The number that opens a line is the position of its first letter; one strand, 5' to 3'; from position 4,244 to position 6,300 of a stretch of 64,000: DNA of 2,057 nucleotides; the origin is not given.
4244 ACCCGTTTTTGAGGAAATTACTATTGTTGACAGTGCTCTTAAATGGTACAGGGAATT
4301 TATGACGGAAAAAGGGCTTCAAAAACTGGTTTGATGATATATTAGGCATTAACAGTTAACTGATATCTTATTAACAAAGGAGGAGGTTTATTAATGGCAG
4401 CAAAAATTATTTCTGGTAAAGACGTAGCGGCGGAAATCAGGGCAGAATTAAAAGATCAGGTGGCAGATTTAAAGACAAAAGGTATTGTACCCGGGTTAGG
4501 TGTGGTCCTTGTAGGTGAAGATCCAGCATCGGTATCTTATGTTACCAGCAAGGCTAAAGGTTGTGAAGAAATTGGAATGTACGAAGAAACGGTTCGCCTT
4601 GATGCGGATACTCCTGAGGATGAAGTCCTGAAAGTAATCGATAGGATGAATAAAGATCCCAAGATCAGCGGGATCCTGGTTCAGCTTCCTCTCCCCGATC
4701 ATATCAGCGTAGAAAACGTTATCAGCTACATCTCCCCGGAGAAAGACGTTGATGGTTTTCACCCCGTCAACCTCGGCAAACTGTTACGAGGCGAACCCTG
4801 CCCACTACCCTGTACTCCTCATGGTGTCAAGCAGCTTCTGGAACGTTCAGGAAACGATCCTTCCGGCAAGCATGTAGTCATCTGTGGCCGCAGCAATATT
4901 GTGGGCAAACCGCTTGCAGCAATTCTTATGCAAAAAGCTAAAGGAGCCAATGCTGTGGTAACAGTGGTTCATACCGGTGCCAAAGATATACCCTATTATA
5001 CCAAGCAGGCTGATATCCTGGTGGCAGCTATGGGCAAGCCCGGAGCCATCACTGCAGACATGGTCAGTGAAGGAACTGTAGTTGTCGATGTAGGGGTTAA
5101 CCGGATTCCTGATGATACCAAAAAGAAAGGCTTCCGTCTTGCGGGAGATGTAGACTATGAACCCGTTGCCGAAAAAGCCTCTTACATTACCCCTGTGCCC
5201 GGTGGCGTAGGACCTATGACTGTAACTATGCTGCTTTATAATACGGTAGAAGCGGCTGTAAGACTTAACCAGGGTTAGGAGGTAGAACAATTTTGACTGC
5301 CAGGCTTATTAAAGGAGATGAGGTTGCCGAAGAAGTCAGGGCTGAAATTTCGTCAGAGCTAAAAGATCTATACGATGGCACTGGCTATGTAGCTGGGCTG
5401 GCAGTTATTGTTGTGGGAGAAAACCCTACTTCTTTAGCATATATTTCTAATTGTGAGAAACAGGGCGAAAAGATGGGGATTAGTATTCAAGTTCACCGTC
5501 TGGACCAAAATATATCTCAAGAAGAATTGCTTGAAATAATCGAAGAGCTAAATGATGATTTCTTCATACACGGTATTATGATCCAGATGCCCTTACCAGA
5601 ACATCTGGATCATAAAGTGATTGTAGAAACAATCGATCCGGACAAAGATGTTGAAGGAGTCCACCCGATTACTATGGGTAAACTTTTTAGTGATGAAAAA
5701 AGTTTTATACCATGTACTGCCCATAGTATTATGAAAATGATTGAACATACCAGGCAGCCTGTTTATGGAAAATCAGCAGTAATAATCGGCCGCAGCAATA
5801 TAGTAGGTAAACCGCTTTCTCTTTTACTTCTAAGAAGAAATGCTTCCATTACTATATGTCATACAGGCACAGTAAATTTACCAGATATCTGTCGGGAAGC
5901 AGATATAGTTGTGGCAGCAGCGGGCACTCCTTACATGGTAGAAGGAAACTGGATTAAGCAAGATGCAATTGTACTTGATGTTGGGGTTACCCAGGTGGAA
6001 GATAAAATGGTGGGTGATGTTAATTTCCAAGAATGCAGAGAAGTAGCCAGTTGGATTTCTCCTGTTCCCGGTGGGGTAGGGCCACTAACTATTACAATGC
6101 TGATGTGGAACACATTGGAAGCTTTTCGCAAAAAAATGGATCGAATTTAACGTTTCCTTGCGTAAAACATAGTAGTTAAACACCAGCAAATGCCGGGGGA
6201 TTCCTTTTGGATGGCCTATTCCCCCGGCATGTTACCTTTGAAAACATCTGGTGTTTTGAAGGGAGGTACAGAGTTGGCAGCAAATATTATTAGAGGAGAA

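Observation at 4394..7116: Three tandem FolD-family paralogs; copies 2 and 3 carry substitutions at conserved catalytic positions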

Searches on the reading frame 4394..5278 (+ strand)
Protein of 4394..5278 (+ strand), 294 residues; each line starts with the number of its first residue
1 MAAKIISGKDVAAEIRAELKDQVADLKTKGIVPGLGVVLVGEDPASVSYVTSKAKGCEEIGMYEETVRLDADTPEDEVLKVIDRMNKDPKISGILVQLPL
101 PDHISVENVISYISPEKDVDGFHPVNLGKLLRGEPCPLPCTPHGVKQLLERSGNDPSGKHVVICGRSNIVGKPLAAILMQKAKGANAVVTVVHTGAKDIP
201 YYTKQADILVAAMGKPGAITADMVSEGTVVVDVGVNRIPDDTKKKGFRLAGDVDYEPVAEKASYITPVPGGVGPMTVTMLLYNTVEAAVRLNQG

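Call 3: search_protein_families(library=pfam, proteins=[window:4394-5278:+])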
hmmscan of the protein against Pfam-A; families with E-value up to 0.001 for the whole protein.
window:4394-5278:+ (294 aa): 2 families
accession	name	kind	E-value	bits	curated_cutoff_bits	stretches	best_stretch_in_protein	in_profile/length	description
PF02882.25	THF_DHG_CYH_C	-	1.2e-63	213.7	27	1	123-290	1-158/160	Tetrahydrofolate dehydrogenase/cyclohydrolase, NAD(P)-binding domain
PF00763.28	THF_DHG_CYH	-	4.5e-41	140.2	32.8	1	6-120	1-115/115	Tetrahydrofolate dehydrogenase/cyclohydrolase, catalytic domain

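Call 4: search_protein_families(library=ncbifam, proteins=[window:4394-5278:+])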
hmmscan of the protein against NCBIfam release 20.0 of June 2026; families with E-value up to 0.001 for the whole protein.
window:4394-5278:+ (294 aa): 30 families (the best 25 are shown)
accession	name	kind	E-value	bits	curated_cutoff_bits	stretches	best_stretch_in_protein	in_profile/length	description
NF010771.0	PRK14174.1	equivalog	7.3e-110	366.7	530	1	5-292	3-293/295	bifunctional 5,10-methylene-tetrahydrofolate dehydrogenase/ 5,10-methylene-tetrahydrofolate cyclohydrolase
NF010764.0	PRK14167.1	subfamily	3.5e-107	358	477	1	3-289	2-287/297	bifunctional 5,10-methylene-tetrahydrofolate dehydrogenase/ 5,10-methylene-tetrahydrofolate cyclohydrolase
NF010786.0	PRK14189.1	subfamily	1.5e-105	352.4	421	1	1-291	1-281/285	bifunctional methylenetetrahydrofolate dehydrogenase/methenyltetrahydrofolate cyclohydrolase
NF010785.0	PRK14188.1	subfamily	1.4e-103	346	396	1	2-292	2-290/297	bifunctional methylenetetrahydrofolate dehydrogenase/methenyltetrahydrofolate cyclohydrolase FolD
NF010781.0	PRK14184.1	equivalog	1.7e-101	339.1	438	1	4-288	2-280/286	bifunctional 5,10-methylene-tetrahydrofolate dehydrogenase/ 5,10-methylene-tetrahydrofolate cyclohydrolase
NF010787.0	PRK14191.1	equivalog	3.5e-101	338.1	423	1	4-289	2-278/285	bifunctional methylenetetrahydrofolate dehydrogenase/methenyltetrahydrofolate cyclohydrolase FolD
NF010783.0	PRK14186.1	equivalog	1.4e-99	333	333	1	3-288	2-282/297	bifunctional methylenetetrahydrofolate dehydrogenase/methenyltetrahydrofolate cyclohydrolase FolD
NF010765.0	PRK14168.1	equivalog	1.4e-99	333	501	1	1-289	1-292/297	bifunctional methylenetetrahydrofolate dehydrogenase/methenyltetrahydrofolate cyclohydrolase FolD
NF010782.0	PRK14185.1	equivalog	1e-96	323.8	507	1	4-288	2-287/293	bifunctional methylenetetrahydrofolate dehydrogenase/methenyltetrahydrofolate cyclohydrolase FolD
NF010776.0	PRK14179.1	equivalog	1.2e-96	323.2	445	1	3-291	2-281/284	bifunctional methylenetetrahydrofolate dehydrogenase/methenyltetrahydrofolate cyclohydrolase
NF008058.0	PRK10792.1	equivalog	1.2e-96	323.1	355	1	1-291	1-282/285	bifunctional methylenetetrahydrofolate dehydrogenase/methenyltetrahydrofolate cyclohydrolase FolD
NF010780.0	PRK14183.1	equivalog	2.5e-94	315.7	480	1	4-289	2-278/283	bifunctional 5,10-methylene-tetrahydrofolate dehydrogenase/ 5,10-methylene-tetrahydrofolate cyclohydrolase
NF010789.1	PRK14193.1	equivalog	3.6e-94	315.1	401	1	3-290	2-280/281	bifunctional methylenetetrahydrofolate dehydrogenase/methenyltetrahydrofolate cyclohydrolase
NF010772.0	PRK14175.1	equivalog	9.5e-94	313.8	459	1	1-288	1-278/286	bifunctional methylenetetrahydrofolate dehydrogenase/methenyltetrahydrofolate cyclohydrolase FolD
NF010770.0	PRK14173.1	equivalog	2.9e-93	312.2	411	1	1-291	1-281/287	bifunctional 5,10-methylene-tetrahydrofolate dehydrogenase/ 5,10-methylene-tetrahydrofolate cyclohydrolase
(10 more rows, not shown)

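Call 41: find_homologous_proteins(query=window:4394-5278:+, max_evalue=1e-30)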
Query window:4394-5278:+ (294 aa): 8000 proteins with E <= 1e-30 among 8000 candidates; the best 120 are listed.
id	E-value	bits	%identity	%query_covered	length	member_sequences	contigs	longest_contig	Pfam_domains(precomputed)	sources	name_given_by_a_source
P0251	8.9e-188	640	100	100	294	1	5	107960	PF02882.26,PF00763.29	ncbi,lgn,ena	-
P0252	3.1e-187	639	100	100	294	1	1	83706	PF02882.26,PF00763.29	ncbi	-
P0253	5.6e-187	638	100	100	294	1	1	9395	PF02882.26,PF00763.29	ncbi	-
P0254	1.3e-186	637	99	100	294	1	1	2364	PF02882.26,PF00763.29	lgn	-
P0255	3.8e-185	632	98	100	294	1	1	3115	PF02882.26,PF00763.29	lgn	-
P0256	2.9e-184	629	97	100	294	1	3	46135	PF02882.26,PF00763.29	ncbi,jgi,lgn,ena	-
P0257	2.7e-182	623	96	100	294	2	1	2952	PF02882.26,PF00763.29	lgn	-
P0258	1.5e-167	574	88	100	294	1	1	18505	PF02882.26,PF00763.29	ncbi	-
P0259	2.0e-167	574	89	100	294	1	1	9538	PF02882.26,PF00763.29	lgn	-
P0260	2.5e-167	573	88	100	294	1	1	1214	PF02882.26,PF00763.29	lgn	-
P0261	2.8e-167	573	88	100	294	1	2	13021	PF02882.26,PF00763.29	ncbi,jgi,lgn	-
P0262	6.9e-167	572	89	100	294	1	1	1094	PF02882.26,PF00763.29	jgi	-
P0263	7.6e-167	572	87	100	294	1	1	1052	PF02882.26,PF00763.29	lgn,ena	-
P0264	9.6e-167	571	87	100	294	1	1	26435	PF02882.26,PF00763.29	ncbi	-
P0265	1.7e-166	571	88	100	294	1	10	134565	PF02882.26,PF00763.29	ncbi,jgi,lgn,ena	-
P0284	7.0e-165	565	88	100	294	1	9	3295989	PF02882.26,PF00763.29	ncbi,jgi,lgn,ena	jgi:methylenetetrahydrofolate dehydrogenase (NADP+)/methenyltetrahydrofolate cyclohydrolase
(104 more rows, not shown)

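Call 84: find_encoding_contigs(protein=P0284, flank=8000, max_places=2)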
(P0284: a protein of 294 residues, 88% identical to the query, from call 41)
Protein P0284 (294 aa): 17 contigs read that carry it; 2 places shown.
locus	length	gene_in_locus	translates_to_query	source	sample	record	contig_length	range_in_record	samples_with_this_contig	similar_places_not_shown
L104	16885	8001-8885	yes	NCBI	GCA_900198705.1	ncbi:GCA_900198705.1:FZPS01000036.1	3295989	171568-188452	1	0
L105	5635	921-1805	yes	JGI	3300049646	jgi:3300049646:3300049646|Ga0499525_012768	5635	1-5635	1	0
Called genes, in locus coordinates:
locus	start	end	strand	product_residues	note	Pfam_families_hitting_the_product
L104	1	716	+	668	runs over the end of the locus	PF00004:AAA, PF00158:Sigma54_activat (faint), PF23569:NBD_SMAX1 (weak), PF17871:AAA_lid_9, PF00004:AAA, PF07724:AAA_2, PF07728:AAA_5, PF10431:ClpB_D2-small, +8 more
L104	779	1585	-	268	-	-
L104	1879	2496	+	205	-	-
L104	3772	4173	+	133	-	-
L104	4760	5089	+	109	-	PF03819:MazG, PF12643:MazG-like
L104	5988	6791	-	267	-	PF01256:Carb_kinase (weak), PF08543:Phos_pyr_kin, PF00294:PfkB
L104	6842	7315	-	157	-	PF01964:ThiC_Rad_SAM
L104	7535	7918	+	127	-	PF07992:Pyr_redox_2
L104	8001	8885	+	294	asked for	PF00763:THF_DHG_CYH, PF02882:THF_DHG_CYH_C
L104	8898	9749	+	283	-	PF00763:THF_DHG_CYH, PF02882:THF_DHG_CYH_C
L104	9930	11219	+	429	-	PF06253:MTTB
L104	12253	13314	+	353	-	PF00438:S-AdoMet_synt_N, PF02772:S-AdoMet_synt_M, PF02773:S-AdoMet_synt_C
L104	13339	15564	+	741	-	PF23139:OB_YrrC, PF10391:DNA_pol_lambd_f (faint), PF14520:HHH_5 (weak), PF14490:HHH_RecD2, PF13245:AAA_19, PF13604:AAA_30, PF18335:SH3_13, PF13538:UvrD_C_2, +2 more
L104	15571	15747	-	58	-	PF09388:SpoOE-like (weak)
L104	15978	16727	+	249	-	PF18912:DZR_2 (faint), PF00156:Pribosyltran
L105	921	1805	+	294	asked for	PF00763:THF_DHG_CYH, PF02882:THF_DHG_CYH_C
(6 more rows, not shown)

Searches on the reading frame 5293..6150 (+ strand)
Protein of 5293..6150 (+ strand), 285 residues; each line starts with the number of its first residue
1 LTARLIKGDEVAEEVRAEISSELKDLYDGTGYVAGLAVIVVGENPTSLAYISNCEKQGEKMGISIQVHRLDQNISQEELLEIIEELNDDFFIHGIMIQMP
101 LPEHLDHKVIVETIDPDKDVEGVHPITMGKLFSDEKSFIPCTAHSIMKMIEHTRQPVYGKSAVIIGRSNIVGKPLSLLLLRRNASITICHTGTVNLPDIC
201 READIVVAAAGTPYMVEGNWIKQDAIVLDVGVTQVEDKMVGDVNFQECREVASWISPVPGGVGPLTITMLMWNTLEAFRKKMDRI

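Call 3: search_protein_families(library=pfam, proteins=[window:5293-6150:+])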
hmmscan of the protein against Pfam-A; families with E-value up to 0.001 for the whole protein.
window:5293-6150:+ (285 aa): 2 families
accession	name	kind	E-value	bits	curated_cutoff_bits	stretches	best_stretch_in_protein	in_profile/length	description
PF02882.25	THF_DHG_CYH_C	-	4.8e-64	214.9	27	1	124-281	1-159/160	Tetrahydrofolate dehydrogenase/cyclohydrolase, NAD(P)-binding domain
PF00763.28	THF_DHG_CYH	-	2.8e-34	118.3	32.8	1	6-121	1-115/115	Tetrahydrofolate dehydrogenase/cyclohydrolase, catalytic domain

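Call 4: search_protein_families(library=ncbifam, proteins=[window:5293-6150:+])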
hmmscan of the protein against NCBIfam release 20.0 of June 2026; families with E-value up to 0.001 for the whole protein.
window:5293-6150:+ (285 aa): 30 families (the best 25 are shown)
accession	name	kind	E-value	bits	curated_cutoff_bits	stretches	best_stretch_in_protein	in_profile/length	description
NF010785.0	PRK14188.1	subfamily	5.3e-100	334.2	396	1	1-281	1-289/297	bifunctional methylenetetrahydrofolate dehydrogenase/methenyltetrahydrofolate cyclohydrolase FolD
NF008058.0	PRK10792.1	equivalog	9.3e-96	320.1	355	1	1-282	1-283/285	bifunctional methylenetetrahydrofolate dehydrogenase/methenyltetrahydrofolate cyclohydrolase FolD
NF010786.0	PRK14189.1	subfamily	1e-95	320.1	421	1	1-281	1-281/285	bifunctional methylenetetrahydrofolate dehydrogenase/methenyltetrahydrofolate cyclohydrolase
NF010776.0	PRK14179.1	equivalog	1.4e-94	316.4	445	1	4-283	3-283/284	bifunctional methylenetetrahydrofolate dehydrogenase/methenyltetrahydrofolate cyclohydrolase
NF010787.0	PRK14191.1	equivalog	7e-94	314.1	423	1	4-283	2-282/285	bifunctional methylenetetrahydrofolate dehydrogenase/methenyltetrahydrofolate cyclohydrolase FolD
NF010783.0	PRK14186.1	equivalog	1.2e-91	306.9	333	1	3-283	2-287/297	bifunctional methylenetetrahydrofolate dehydrogenase/methenyltetrahydrofolate cyclohydrolase FolD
NF010769.0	PRK14172.1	equivalog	9.9e-90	300.5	392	1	4-278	3-277/278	bifunctional 5,10-methylene-tetrahydrofolate dehydrogenase/ 5,10-methylene-tetrahydrofolate cyclohydrolase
NF010781.0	PRK14184.1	equivalog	2e-89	299.5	438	1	4-282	2-284/286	bifunctional 5,10-methylene-tetrahydrofolate dehydrogenase/ 5,10-methylene-tetrahydrofolate cyclohydrolase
NF010773.0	PRK14176.1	equivalog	3.2e-87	292.6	437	1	3-280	8-285/287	bifunctional 5,10-methylene-tetrahydrofolate dehydrogenase/ 5,10-methylene-tetrahydrofolate cyclohydrolase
NF010770.0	PRK14173.1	equivalog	8e-87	291.1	411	1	1-283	1-283/287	bifunctional 5,10-methylene-tetrahydrofolate dehydrogenase/ 5,10-methylene-tetrahydrofolate cyclohydrolase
NF010784.0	PRK14187.1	equivalog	1.4e-86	290.3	486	1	1-277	1-283/300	bifunctional methylenetetrahydrofolate dehydrogenase/methenyltetrahydrofolate cyclohydrolase FolD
NF010767.0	PRK14170.1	equivalog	2.3e-83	279.5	559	1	4-280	3-279/284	bifunctional methylenetetrahydrofolate dehydrogenase/methenyltetrahydrofolate cyclohydrolase FolD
NF010764.0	PRK14167.1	subfamily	1e-82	277.7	477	1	3-280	2-288/297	bifunctional 5,10-methylene-tetrahydrofolate dehydrogenase/ 5,10-methylene-tetrahydrofolate cyclohydrolase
NF010772.0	PRK14175.1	equivalog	6.3e-82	275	459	1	1-279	1-279/286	bifunctional methylenetetrahydrofolate dehydrogenase/methenyltetrahydrofolate cyclohydrolase FolD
NF010780.0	PRK14183.1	equivalog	1.2e-81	274.1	480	1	4-281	2-280/283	bifunctional 5,10-methylene-tetrahydrofolate dehydrogenase/ 5,10-methylene-tetrahydrofolate cyclohydrolase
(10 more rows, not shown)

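Call 5: search_solved_structures(query=window:5293-6150:+, show_alignments=3)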
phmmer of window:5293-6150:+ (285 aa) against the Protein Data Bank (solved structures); distinct sequences matched with E-value up to 0.001: 27.
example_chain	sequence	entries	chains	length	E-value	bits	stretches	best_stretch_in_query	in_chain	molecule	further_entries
4a5o_A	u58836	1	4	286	1.7e-72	247.2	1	1-278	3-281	BIFUNCTIONAL PROTEIN FOLD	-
6v6y_A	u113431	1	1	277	5.8e-72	245.5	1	1-278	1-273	Bifunctional protein FolD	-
6ape_A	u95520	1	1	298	1.4e-69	237.7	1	8-282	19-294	Bifunctional protein FolD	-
3p2o_A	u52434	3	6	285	4.4e-69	236.1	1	6-281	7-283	Bifunctional protein folD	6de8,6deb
1b0a_A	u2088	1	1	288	4.7e-68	232.7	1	1-278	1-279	PROTEIN (FOLD BIFUNCTIONAL PROTEIN)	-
5o22_A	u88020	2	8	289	1.1e-67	231.4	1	3-278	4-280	Bifunctional protein FolD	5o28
5nhs_A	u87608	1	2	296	5e-67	229.3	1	2-278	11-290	Bifunctional protein FolD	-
5o2a_A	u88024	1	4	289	5.6e-67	229.1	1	3-278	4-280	Bifunctional protein FolD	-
4a26_A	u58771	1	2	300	8.3e-67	228.6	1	2-280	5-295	PUTATIVE C-1-TETRAHYDROFOLATE SYNTHASE, CYTOPLASMIC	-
3l07_A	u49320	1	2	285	9.9e-66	225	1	5-278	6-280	Bifunctional protein folD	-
8wfc_A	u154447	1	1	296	1.2e-63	218.3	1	2-278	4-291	Bifunctional protein FolD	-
1a4i_A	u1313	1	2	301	2.5e-61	210.6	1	3-283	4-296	METHYLENETETRAHYDROFOLATE DEHYDROGENASE / METHENYLTETRAHYDROFOLATE CYCLOHYDROLASE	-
1dia_A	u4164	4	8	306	2.6e-61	210.5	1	3-283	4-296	METHYLENETETRAHYDROFOLATE DEHYDROGENASE/CYCLOHYDROLASE | METHYLENETETRAHYDROFOLATE DEHYDROGENASE / CYCLOHYDROLASE | Methylenetetrahydrofolate dehydrogenase cycl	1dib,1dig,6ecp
9isl_A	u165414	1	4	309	2.7e-61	210.5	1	3-283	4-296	C-1-tetrahydrofolate synthase, cytoplasmic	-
9ise_A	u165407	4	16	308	2.8e-61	210.4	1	3-283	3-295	C-1-tetrahydrofolate synthase, cytoplasmic, N-terminally processed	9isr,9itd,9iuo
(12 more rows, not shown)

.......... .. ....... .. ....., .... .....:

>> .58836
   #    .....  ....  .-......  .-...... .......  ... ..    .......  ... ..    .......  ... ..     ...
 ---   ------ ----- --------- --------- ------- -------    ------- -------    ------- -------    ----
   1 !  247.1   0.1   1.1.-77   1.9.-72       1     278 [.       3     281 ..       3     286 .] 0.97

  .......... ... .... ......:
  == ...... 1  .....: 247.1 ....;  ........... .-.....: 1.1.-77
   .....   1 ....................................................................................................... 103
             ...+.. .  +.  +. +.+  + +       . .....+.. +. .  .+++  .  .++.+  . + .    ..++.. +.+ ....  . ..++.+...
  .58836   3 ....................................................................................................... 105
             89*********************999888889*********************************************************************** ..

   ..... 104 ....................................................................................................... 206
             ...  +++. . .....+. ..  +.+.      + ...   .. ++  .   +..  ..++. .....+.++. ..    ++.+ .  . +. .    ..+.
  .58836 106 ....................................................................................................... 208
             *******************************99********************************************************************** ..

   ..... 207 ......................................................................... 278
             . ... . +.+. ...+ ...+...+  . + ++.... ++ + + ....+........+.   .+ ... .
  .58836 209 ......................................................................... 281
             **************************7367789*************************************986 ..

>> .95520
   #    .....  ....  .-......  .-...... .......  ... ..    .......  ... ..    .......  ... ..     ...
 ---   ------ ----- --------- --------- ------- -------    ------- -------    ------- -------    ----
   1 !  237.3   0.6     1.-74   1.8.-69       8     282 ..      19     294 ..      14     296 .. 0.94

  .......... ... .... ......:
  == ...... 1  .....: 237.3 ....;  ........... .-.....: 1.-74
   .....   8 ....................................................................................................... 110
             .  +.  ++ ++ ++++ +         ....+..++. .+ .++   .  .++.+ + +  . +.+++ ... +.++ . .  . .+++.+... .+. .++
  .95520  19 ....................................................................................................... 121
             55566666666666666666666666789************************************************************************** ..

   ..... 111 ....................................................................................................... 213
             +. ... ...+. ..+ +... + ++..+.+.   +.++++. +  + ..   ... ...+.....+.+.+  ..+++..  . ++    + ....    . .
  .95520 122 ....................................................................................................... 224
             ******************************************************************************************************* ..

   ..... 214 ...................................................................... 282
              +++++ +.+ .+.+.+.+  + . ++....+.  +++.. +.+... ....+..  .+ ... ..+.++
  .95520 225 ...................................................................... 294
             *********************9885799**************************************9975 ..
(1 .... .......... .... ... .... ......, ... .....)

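Call 17: find_homologous_proteins(query=window:5293-6150:+, max_evalue=1e-30)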
Query window:5293-6150:+ (285 aa): 7990 proteins with E <= 1e-30 among 8000 candidates; the best 120 are listed.
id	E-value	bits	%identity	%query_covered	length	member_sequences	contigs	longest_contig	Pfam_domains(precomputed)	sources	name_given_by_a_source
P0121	3.0e-186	635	100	100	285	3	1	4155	PF02882.26,PF00763.29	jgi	-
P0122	8.9e-168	575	89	100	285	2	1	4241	PF02882.26,PF00763.29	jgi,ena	-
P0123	7.0e-128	444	68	99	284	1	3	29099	PF02882.26,PF00763.29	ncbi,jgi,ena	-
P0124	8.5e-128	443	69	100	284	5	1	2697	PF02882.26,PF00763.29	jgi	-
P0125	9.7e-128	443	69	99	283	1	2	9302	PF02882.26,PF00763.29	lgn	-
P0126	9.5e-127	440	68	99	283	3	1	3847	PF02882.26,PF00763.29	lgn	-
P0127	9.6e-127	440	68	99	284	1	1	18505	PF02882.26,PF00763.29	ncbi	-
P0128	1.2e-125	436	67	99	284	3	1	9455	PF02882.26,PF00763.29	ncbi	-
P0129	1.3e-125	436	66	99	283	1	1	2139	PF02882.26,PF00763.29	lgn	-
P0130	4.9e-125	434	66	100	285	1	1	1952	PF02882.26,PF00763.29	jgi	jgi:methylenetetrahydrofolate dehydrogenase (NADP+) / methenyltetrahydrofolate cyclohydrolase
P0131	8.4e-125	434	67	99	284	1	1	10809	PF02882.26,PF00763.29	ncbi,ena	-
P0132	5.6e-124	431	66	100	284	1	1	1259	PF02882.26,PF00763.29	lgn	-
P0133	5.8e-124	431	67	99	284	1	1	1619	PF02882.26,PF00763.29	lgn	-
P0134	1.2e-123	430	65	99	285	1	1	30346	PF02882.26,PF00763.29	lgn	-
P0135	3.4e-123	428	66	99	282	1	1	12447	PF02882.26,PF00763.29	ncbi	-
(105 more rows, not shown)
